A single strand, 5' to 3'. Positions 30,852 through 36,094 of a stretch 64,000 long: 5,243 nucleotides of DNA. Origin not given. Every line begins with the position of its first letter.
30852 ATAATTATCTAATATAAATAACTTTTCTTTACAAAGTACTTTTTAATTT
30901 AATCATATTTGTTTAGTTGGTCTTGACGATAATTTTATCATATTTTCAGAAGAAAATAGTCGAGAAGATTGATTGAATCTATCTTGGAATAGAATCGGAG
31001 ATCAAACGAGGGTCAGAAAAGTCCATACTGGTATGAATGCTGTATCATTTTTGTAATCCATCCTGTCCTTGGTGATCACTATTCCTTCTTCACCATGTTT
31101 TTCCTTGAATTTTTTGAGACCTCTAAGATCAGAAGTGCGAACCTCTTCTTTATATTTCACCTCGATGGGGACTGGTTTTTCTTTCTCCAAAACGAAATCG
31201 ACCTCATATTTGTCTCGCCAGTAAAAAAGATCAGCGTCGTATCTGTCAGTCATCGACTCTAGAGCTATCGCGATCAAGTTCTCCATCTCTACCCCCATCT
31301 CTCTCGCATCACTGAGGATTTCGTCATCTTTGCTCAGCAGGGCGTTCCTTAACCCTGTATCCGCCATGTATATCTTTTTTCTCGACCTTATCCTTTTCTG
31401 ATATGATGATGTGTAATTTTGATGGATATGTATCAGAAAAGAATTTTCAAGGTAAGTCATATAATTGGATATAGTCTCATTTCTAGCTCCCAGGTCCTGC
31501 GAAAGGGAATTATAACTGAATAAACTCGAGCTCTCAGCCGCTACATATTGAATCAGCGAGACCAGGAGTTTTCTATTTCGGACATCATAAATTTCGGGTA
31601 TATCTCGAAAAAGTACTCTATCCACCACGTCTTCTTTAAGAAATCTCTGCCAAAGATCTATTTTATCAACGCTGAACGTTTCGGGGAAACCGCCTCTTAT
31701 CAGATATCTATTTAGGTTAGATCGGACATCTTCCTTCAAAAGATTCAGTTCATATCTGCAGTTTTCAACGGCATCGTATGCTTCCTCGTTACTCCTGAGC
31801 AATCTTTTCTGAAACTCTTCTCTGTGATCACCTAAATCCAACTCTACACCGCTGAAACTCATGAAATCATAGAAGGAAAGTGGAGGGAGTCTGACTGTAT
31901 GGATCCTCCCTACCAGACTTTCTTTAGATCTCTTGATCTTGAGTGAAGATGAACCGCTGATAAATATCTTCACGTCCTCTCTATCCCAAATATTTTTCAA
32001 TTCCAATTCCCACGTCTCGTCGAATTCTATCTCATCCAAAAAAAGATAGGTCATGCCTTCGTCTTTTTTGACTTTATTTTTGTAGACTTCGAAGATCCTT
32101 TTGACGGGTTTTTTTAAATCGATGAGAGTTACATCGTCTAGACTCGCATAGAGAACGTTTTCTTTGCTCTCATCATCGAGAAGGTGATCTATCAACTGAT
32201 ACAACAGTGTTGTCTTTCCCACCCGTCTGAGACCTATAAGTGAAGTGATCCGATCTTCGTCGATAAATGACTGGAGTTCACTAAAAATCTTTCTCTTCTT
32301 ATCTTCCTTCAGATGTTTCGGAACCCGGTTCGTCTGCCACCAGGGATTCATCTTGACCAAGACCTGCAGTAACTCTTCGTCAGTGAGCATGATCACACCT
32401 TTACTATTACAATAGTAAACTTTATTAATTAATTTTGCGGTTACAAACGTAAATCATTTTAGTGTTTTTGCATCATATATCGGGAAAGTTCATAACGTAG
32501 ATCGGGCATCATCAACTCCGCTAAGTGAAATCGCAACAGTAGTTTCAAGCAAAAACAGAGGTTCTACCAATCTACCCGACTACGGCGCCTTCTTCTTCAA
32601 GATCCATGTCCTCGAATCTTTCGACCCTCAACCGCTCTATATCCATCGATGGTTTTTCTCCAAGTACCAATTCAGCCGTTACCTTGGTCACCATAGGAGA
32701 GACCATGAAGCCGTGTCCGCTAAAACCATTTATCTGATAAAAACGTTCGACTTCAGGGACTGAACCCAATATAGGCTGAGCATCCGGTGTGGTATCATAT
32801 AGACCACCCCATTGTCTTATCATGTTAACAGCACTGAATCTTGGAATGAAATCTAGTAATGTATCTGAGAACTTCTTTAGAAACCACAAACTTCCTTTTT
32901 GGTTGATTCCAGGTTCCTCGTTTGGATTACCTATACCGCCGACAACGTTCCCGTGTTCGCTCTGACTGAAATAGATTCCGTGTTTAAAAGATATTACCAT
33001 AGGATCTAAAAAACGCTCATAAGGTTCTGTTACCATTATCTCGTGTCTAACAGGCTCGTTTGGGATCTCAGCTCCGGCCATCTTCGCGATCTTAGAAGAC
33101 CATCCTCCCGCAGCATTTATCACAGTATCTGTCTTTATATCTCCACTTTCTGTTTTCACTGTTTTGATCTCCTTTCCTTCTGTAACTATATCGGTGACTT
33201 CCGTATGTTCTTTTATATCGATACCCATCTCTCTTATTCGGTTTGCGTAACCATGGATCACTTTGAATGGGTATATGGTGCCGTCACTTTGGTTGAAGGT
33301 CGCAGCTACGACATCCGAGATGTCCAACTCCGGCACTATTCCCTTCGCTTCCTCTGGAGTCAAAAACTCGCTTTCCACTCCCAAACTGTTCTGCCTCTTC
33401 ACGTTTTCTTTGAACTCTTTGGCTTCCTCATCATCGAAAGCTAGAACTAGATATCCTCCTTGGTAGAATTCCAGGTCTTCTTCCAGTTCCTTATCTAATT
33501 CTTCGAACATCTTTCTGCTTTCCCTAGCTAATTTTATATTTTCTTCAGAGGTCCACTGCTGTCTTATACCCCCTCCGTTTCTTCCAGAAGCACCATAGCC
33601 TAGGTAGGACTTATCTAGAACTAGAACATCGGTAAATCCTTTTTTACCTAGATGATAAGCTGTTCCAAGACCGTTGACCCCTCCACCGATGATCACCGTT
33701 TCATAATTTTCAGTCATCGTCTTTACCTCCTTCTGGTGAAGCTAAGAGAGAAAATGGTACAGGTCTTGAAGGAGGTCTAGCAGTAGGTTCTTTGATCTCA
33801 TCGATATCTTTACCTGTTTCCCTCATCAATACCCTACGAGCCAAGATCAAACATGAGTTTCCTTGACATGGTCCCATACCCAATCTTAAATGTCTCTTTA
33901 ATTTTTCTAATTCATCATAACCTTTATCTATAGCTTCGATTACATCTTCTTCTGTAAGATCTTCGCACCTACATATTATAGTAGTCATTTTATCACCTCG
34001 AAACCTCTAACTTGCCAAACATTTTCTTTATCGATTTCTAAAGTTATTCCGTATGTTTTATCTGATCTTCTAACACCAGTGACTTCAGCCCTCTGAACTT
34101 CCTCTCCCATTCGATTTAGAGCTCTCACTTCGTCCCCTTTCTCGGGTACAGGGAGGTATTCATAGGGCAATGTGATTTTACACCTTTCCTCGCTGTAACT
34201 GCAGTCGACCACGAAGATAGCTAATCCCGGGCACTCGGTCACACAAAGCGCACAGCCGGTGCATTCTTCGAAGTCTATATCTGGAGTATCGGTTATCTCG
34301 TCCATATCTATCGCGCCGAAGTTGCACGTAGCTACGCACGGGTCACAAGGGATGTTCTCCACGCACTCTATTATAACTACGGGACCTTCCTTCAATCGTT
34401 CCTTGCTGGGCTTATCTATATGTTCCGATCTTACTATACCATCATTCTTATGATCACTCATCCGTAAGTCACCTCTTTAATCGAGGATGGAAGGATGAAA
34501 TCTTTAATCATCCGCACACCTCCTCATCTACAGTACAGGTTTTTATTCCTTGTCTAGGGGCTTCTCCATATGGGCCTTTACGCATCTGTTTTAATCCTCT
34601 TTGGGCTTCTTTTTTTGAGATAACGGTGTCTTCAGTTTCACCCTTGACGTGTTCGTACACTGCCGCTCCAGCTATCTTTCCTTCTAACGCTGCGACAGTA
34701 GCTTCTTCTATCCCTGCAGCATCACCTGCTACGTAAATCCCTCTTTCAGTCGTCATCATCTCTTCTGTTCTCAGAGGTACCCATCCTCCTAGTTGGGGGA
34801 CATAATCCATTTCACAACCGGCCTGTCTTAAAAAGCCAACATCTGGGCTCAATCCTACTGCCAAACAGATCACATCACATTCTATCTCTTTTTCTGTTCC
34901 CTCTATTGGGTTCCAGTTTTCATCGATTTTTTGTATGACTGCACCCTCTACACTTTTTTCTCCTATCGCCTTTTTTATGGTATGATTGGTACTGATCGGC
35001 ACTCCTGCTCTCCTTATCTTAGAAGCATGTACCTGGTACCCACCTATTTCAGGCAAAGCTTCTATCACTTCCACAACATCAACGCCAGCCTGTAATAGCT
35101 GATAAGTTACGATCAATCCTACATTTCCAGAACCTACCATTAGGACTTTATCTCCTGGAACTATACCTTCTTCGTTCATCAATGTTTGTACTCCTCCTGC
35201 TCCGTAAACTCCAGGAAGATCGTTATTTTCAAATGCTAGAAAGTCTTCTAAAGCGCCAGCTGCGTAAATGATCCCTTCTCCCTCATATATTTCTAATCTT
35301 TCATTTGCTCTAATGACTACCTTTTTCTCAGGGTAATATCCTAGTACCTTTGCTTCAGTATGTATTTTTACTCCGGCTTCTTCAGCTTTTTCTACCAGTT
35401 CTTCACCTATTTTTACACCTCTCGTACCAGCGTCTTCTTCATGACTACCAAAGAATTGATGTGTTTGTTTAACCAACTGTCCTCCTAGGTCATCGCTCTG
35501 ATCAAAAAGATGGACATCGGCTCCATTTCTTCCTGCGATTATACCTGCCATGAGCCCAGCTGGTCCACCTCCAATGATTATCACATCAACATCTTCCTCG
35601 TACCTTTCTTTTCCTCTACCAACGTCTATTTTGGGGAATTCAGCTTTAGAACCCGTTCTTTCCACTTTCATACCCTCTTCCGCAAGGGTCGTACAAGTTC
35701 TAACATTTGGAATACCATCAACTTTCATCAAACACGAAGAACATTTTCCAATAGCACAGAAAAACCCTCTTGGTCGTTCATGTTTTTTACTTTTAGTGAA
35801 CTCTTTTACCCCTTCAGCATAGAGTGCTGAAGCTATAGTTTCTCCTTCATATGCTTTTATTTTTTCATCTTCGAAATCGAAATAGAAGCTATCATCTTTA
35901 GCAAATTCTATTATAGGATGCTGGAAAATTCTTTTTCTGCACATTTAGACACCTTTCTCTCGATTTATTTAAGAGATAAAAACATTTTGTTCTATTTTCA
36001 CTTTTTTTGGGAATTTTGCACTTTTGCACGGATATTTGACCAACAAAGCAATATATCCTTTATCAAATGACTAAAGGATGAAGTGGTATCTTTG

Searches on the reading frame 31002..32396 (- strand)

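Call 30: search_protein_families(library=pfam, proteins=[window:31002-32396:-], max_evalue=0.001)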
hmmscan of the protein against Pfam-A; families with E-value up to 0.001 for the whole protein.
window:31002-32396:- (464 aa): 3 families
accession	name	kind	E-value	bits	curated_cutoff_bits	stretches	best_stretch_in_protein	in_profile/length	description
PF13635.12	DUF4143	-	8.1e-35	120.4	28.1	1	264-415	2-159/160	Domain of unknown function (DUF4143)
PF13173.12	AAA_14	-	2.1e-31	109.1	27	1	48-178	2-128/129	AAA domain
PF01637.24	ATPase_2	-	8.4e-05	22.9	33.2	1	48-122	20-91/225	ATPase domain predominantly from Archaea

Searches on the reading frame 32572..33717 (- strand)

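Call 30: search_protein_families(library=pfam, proteins=[window:32572-33717:-], max_evalue=0.001)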
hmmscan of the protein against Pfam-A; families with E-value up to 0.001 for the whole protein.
window:32572-33717:- (381 aa): 8 families
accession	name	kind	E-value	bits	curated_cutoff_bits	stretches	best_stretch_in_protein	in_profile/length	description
PF01266.30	DAO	-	1.9e-77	261.6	27.9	1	7-350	2-353/353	FAD dependent oxidoreductase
PF13738.12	Pyr_redox_3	-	6.3e-10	39.2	30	1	158-217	88-147/305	Pyridine nucleotide-disulphide oxidoreductase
PF07992.20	Pyr_redox_2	-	2.5e-08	34.1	26.1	0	157-218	189-251/291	Pyridine nucleotide-disulphide oxidoreductase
PF03486.20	HI0933_like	-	1.6e-07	31.5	50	1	139-207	92-166/244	HI0933-like protein Rossmann domain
PF00890.30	FAD_binding_2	-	2.3e-07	30.8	20.4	1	7-216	2-215/414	FAD binding domain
PF12831.13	FAD_oxidored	-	0.00014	21.8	27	0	8-217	3-156/416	FAD dependent oxidoreductase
PF13450.12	NAD_binding_8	-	0.00016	22.3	21.9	1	9-36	1-27/68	NAD(P)-binding Rossmann-like domain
PF01946.23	Thi4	-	0.0004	20.1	26.2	0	6-128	19-136/235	Thi4 family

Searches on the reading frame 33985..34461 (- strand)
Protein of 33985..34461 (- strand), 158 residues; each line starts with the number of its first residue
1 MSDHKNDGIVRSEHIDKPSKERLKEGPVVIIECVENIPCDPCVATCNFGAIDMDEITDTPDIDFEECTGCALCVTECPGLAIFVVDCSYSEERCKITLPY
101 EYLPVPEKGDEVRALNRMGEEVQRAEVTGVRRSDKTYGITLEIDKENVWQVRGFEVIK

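Call 30: search_protein_families(library=pfam, proteins=[window:33985-34461:-], max_evalue=0.001)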
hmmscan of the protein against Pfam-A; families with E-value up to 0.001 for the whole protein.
window:33985-34461:- (158 aa): 6 families
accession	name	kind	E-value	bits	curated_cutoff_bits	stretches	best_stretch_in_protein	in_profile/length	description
PF12838.12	Fer4_7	-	3.7e-07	30.9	27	1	38-78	4-49/52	4Fe-4S dicluster domain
PF00037.32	Fer4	-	7.9e-06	25.9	21.1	1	61-82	2-23/24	4Fe-4S binding domain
PF13187.11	Fer4_9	-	3.7e-05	24.1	27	1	39-79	5-49/52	4Fe-4S dicluster domain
PF14697.11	Fer4_21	-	5.3e-05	23.7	35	1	36-78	8-52/59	4Fe-4S dicluster domain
PF13237.11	Fer4_10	-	0.00051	20.4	25.5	1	37-78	10-53/53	4Fe-4S dicluster domain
PF12797.12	Fer4_2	-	0.00057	20.1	24.5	1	60-78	3-21/22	4Fe-4S binding domain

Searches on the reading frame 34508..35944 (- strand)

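Call 30: search_protein_families(library=pfam, proteins=[window:34508-35944:-], max_evalue=0.001)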
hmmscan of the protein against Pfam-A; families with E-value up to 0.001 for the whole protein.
window:34508-35944:- (478 aa): 12 families
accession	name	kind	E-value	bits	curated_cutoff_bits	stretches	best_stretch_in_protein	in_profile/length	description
PF07992.20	Pyr_redox_2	-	4.4e-30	105.6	26.1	1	120-422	2-291/291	Pyridine nucleotide-disulphide oxidoreductase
PF13510.11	Fer2_4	-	1.2e-26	93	22.8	1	22-96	6-79/82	2Fe-2S iron-sulfur cluster binding domain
PF12831.13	FAD_oxidored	-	3.1e-12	46.9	27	1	120-191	1-72/416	FAD dependent oxidoreductase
PF13450.12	NAD_binding_8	-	4.4e-11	43.3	21.9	1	123-173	1-48/68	NAD(P)-binding Rossmann-like domain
PF03486.20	HI0933_like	-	1.5e-09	38.1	50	1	120-156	2-38/244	HI0933-like protein Rossmann domain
PF00070.33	Pyr_redox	-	4.6e-09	37.1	22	0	266-333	1-75/82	Pyridine nucleotide-disulphide oxidoreductase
PF13738.12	Pyr_redox_3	-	4.9e-09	36.3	30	1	187-407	91-305/305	Pyridine nucleotide-disulphide oxidoreductase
PF01266.30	DAO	-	3.4e-08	33.9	27.9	0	120-156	1-38/353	FAD dependent oxidoreductase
PF01494.25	FAD_binding_3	-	9.5e-08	32.1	22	1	118-151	1-34/349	FAD binding domain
PF00890.30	FAD_binding_2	-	1.3e-06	28.3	20.4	1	120-158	1-39/414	FAD binding domain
PF01134.28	GIDA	-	3.8e-05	23.3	22.1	1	120-154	1-35/391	Glucose inhibited division protein A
PF01946.23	Thi4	-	4.6e-05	23.2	26.2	0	118-156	17-56/235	Thi4 family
